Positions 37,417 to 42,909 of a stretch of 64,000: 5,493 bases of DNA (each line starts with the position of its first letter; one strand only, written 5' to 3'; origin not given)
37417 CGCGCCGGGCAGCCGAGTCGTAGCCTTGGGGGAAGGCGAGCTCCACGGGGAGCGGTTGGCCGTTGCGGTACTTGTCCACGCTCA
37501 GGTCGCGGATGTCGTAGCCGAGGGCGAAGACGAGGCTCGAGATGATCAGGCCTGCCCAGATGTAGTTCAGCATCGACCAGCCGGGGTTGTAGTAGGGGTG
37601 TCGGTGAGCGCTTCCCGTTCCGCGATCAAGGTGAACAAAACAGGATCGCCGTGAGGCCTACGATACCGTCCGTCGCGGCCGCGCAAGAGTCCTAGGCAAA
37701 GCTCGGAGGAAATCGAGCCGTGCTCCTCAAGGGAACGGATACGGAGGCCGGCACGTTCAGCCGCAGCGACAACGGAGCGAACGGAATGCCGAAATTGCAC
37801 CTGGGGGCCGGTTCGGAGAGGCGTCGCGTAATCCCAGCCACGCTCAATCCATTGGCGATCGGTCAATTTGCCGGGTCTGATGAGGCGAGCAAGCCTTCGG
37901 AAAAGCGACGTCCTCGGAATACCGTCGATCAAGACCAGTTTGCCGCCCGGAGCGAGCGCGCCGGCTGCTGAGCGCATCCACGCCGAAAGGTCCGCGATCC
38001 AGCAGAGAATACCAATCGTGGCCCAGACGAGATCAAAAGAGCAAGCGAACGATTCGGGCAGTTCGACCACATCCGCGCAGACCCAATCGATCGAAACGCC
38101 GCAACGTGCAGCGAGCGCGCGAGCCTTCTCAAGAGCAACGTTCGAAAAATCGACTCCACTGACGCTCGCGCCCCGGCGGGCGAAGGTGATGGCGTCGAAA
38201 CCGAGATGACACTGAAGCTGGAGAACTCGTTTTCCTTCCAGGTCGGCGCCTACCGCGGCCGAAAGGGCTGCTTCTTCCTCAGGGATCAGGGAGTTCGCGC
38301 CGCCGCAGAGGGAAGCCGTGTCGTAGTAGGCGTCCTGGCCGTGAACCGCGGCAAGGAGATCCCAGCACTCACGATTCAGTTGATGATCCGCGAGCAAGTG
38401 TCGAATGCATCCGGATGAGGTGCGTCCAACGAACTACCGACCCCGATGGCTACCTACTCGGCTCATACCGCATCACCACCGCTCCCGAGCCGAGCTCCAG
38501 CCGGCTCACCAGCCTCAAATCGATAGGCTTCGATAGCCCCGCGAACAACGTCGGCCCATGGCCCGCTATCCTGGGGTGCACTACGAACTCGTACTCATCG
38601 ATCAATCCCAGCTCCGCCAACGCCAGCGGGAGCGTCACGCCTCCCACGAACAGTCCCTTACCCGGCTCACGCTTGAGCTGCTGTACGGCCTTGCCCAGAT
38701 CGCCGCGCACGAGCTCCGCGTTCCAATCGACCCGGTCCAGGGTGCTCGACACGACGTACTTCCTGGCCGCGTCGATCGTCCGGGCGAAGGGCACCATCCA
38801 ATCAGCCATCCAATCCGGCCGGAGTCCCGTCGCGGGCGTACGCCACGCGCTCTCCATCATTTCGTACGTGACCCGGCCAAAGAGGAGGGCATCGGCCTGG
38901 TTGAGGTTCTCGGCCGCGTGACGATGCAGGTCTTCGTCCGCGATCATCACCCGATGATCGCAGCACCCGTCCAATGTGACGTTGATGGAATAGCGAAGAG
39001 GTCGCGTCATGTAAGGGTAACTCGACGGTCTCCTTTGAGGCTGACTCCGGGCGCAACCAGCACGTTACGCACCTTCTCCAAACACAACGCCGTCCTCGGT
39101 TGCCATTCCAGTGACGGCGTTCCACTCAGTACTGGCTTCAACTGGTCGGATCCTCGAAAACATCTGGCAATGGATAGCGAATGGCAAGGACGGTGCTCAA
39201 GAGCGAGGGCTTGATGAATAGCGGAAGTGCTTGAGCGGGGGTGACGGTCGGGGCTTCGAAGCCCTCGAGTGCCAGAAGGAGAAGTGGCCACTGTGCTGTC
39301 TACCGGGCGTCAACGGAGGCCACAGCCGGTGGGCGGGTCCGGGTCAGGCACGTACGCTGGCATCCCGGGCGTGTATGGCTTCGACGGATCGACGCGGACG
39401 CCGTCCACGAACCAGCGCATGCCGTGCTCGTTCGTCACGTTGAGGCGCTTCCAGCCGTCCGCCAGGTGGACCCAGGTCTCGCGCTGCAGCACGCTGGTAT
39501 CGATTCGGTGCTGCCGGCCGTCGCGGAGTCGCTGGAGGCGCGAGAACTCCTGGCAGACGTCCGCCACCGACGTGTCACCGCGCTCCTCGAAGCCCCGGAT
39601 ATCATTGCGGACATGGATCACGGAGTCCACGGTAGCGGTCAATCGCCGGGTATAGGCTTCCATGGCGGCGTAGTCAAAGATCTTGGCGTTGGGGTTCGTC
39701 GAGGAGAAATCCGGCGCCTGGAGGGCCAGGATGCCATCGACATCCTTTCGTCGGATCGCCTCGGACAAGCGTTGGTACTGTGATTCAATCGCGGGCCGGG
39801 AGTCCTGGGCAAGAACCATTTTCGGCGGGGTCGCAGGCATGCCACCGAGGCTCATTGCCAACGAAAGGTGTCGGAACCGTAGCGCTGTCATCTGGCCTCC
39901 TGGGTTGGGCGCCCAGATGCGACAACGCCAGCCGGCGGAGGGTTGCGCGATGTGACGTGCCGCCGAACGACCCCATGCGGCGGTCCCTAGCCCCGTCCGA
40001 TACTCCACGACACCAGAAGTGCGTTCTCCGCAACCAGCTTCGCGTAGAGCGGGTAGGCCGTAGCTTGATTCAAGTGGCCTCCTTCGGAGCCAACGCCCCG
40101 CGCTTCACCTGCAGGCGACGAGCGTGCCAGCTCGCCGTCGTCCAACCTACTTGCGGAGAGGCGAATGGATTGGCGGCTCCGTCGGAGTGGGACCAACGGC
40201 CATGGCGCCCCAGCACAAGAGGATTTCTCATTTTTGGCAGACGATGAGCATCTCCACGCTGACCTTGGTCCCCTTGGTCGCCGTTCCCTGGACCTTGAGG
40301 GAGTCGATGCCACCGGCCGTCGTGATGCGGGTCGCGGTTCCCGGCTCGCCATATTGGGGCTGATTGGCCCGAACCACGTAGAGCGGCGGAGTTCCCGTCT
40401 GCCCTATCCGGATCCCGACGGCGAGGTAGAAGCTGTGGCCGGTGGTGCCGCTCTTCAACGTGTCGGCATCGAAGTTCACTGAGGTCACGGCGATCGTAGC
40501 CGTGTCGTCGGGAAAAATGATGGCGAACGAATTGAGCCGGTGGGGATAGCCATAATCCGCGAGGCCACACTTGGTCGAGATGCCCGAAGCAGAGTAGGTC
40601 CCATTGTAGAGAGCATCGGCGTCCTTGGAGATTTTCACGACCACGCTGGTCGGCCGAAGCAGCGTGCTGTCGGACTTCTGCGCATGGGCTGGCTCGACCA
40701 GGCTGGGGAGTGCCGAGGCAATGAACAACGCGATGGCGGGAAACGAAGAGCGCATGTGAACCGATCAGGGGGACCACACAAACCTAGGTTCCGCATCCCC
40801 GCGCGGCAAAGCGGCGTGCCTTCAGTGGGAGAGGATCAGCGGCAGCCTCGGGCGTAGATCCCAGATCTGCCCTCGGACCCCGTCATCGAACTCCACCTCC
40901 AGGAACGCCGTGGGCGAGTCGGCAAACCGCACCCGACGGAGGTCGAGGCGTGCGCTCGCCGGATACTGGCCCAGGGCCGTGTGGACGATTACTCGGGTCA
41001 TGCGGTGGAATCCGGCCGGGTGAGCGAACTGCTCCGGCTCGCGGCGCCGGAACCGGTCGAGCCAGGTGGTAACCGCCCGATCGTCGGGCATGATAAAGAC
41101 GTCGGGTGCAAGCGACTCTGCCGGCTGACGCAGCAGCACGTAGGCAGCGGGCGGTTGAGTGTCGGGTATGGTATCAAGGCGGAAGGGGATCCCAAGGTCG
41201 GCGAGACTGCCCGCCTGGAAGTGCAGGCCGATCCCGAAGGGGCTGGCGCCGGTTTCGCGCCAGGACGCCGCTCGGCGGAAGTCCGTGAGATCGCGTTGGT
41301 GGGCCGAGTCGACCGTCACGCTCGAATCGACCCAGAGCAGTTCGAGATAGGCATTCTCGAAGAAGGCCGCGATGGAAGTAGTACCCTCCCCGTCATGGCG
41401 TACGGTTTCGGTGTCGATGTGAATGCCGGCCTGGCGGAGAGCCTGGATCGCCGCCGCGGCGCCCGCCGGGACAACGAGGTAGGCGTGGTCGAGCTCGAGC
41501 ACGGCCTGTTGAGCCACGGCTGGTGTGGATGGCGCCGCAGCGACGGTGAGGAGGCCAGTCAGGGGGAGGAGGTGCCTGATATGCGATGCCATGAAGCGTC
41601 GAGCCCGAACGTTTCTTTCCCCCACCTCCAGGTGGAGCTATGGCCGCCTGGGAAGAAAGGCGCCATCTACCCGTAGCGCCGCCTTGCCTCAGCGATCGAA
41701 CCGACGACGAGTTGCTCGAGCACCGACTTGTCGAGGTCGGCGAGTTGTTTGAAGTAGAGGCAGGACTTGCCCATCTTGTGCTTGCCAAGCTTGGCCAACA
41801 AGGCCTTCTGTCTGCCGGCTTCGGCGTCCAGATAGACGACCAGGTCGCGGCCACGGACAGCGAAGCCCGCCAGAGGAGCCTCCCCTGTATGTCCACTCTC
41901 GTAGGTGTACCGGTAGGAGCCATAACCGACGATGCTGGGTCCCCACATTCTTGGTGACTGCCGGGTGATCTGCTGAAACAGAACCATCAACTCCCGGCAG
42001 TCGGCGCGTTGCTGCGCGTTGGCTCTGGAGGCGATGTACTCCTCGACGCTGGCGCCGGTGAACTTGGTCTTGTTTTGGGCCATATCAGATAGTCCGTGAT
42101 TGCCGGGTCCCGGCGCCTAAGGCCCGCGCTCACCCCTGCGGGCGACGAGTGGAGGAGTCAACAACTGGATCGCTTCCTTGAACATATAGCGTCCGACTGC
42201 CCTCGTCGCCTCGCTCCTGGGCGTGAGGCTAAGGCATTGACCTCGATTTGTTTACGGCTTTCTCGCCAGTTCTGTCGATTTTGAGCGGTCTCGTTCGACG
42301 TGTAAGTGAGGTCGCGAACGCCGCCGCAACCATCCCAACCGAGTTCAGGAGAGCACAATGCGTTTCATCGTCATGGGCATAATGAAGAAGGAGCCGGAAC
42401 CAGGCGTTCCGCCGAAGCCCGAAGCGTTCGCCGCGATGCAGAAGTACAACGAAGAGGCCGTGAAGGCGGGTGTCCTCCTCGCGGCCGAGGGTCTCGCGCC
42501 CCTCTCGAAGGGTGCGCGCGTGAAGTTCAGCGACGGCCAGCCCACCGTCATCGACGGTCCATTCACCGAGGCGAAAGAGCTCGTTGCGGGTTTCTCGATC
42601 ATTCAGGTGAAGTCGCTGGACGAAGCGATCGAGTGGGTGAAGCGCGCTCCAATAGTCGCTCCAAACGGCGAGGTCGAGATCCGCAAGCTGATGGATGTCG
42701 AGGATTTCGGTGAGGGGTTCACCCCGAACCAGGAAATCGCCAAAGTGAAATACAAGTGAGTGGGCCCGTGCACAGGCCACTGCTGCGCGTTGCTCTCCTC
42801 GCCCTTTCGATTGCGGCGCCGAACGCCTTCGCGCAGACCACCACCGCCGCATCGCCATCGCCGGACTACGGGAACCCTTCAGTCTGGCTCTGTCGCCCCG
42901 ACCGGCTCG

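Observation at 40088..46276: Conserved, same-orientation intergenic repeat family punctuating an island of small accessory genes (attC-like / cassette-array-like?)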

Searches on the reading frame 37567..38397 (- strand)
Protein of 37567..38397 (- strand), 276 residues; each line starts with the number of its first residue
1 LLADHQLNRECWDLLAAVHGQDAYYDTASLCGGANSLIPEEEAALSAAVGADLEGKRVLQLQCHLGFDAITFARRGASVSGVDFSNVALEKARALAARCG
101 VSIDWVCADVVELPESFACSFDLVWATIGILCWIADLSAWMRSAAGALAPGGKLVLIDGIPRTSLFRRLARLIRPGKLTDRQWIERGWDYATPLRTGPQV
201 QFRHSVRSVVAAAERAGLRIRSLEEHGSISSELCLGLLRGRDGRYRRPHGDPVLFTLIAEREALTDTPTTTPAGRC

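Call 11: search_protein_families(library=pfam, proteins=[window:37567-38397:-], max_evalue=0.01)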
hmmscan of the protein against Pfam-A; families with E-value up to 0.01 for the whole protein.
window:37567-38397:- (276 aa): 6 families
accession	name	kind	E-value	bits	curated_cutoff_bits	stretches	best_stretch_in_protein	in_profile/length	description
PF13649.12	Methyltransf_25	-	2e-14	54.5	27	1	58-152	1-97/97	Methyltransferase domain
PF08241.18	Methyltransf_11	-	1.9e-12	48.1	21.2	1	60-156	2-95/95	Methyltransferase domain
PF08242.18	Methyltransf_12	-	2.4e-11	44.6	30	1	59-154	1-98/98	Methyltransferase domain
PF13847.12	Methyltransf_31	-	5e-08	33.2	27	1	54-158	3-111/145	Methyltransferase domain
PF13489.12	Methyltransf_23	-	2.5e-07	31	27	1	47-222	15-163/164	Methyltransferase domain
PF05724.17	TPMT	-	0.00091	19.4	26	1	54-126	37-122/218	Thiopurine S-methyltransferase (TPMT)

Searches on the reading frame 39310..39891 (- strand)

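Call 14: search_protein_families(library=pfam, proteins=[window:39310-39891:-], max_evalue=0.01)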
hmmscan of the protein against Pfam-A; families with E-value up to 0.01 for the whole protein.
window:39310-39891:- (193 aa): 3 families
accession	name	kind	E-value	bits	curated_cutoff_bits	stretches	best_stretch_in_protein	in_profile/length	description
PF14534.12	DUF4440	-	9.1e-06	26.5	25.2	1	35-148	1-106/107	Domain of unknown function (DUF4440)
PF12680.13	SnoaL_2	-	0.00049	21.1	27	1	40-111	2-70/102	SnoaL-like domain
PF13474.12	SnoaL_3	-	0.003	18.3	22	1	35-114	1-81/121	SnoaL-like domain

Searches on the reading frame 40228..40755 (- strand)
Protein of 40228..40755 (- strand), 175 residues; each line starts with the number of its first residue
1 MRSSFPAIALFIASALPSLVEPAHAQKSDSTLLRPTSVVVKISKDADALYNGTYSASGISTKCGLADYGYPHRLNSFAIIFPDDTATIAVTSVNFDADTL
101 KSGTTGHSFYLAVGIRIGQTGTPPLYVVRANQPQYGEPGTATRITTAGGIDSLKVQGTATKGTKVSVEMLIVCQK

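Call 14: search_protein_families(library=pfam, proteins=[window:40228-40755:-], max_evalue=0.01)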
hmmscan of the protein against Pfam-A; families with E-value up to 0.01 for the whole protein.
window:40228-40755:- (175 aa): 0 families

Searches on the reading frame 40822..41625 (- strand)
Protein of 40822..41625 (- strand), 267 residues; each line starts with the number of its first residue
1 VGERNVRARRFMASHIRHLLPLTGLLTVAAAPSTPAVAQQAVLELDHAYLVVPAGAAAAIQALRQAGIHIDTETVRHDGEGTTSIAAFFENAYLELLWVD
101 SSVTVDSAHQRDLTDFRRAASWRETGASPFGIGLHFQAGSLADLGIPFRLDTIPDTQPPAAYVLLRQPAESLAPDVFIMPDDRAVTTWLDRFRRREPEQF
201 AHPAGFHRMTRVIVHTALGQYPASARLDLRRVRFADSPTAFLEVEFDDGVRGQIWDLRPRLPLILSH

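Call 14: search_protein_families(library=pfam, proteins=[window:40822-41625:-], max_evalue=0.01)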
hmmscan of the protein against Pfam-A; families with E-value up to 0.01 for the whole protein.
window:40822-41625:- (267 aa): 1 family
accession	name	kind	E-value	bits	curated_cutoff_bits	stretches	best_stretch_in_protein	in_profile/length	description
PF13468.12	Glyoxalase_3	-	5.3e-06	27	25.1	1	45-104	1-59/176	Glyoxalase-like domain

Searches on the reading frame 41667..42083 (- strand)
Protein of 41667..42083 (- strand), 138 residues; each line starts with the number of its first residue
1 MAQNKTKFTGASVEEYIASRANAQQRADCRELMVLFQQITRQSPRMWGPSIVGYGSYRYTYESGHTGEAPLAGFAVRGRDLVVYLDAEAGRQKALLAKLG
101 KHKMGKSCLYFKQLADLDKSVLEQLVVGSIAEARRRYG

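Call 14: search_protein_families(library=pfam, proteins=[window:41667-42083:-], max_evalue=0.01)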
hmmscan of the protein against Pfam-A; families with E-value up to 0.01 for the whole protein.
window:41667-42083:- (138 aa): 1 family
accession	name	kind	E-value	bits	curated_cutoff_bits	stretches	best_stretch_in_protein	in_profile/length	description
PF08818.16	DUF1801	-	5.4e-10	40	27.2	1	26-126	2-81/85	Domain of unknown function (DU1801)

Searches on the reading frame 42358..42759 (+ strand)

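Call 14: search_protein_families(library=pfam, proteins=[window:42358-42759:+], max_evalue=0.01)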
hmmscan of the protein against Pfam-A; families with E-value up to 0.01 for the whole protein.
window:42358-42759:+ (133 aa): 1 family
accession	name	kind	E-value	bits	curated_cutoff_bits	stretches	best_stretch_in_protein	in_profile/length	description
PF03795.20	YCII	-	1.3e-17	64.4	24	1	17-113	14-93/95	YCII-related domain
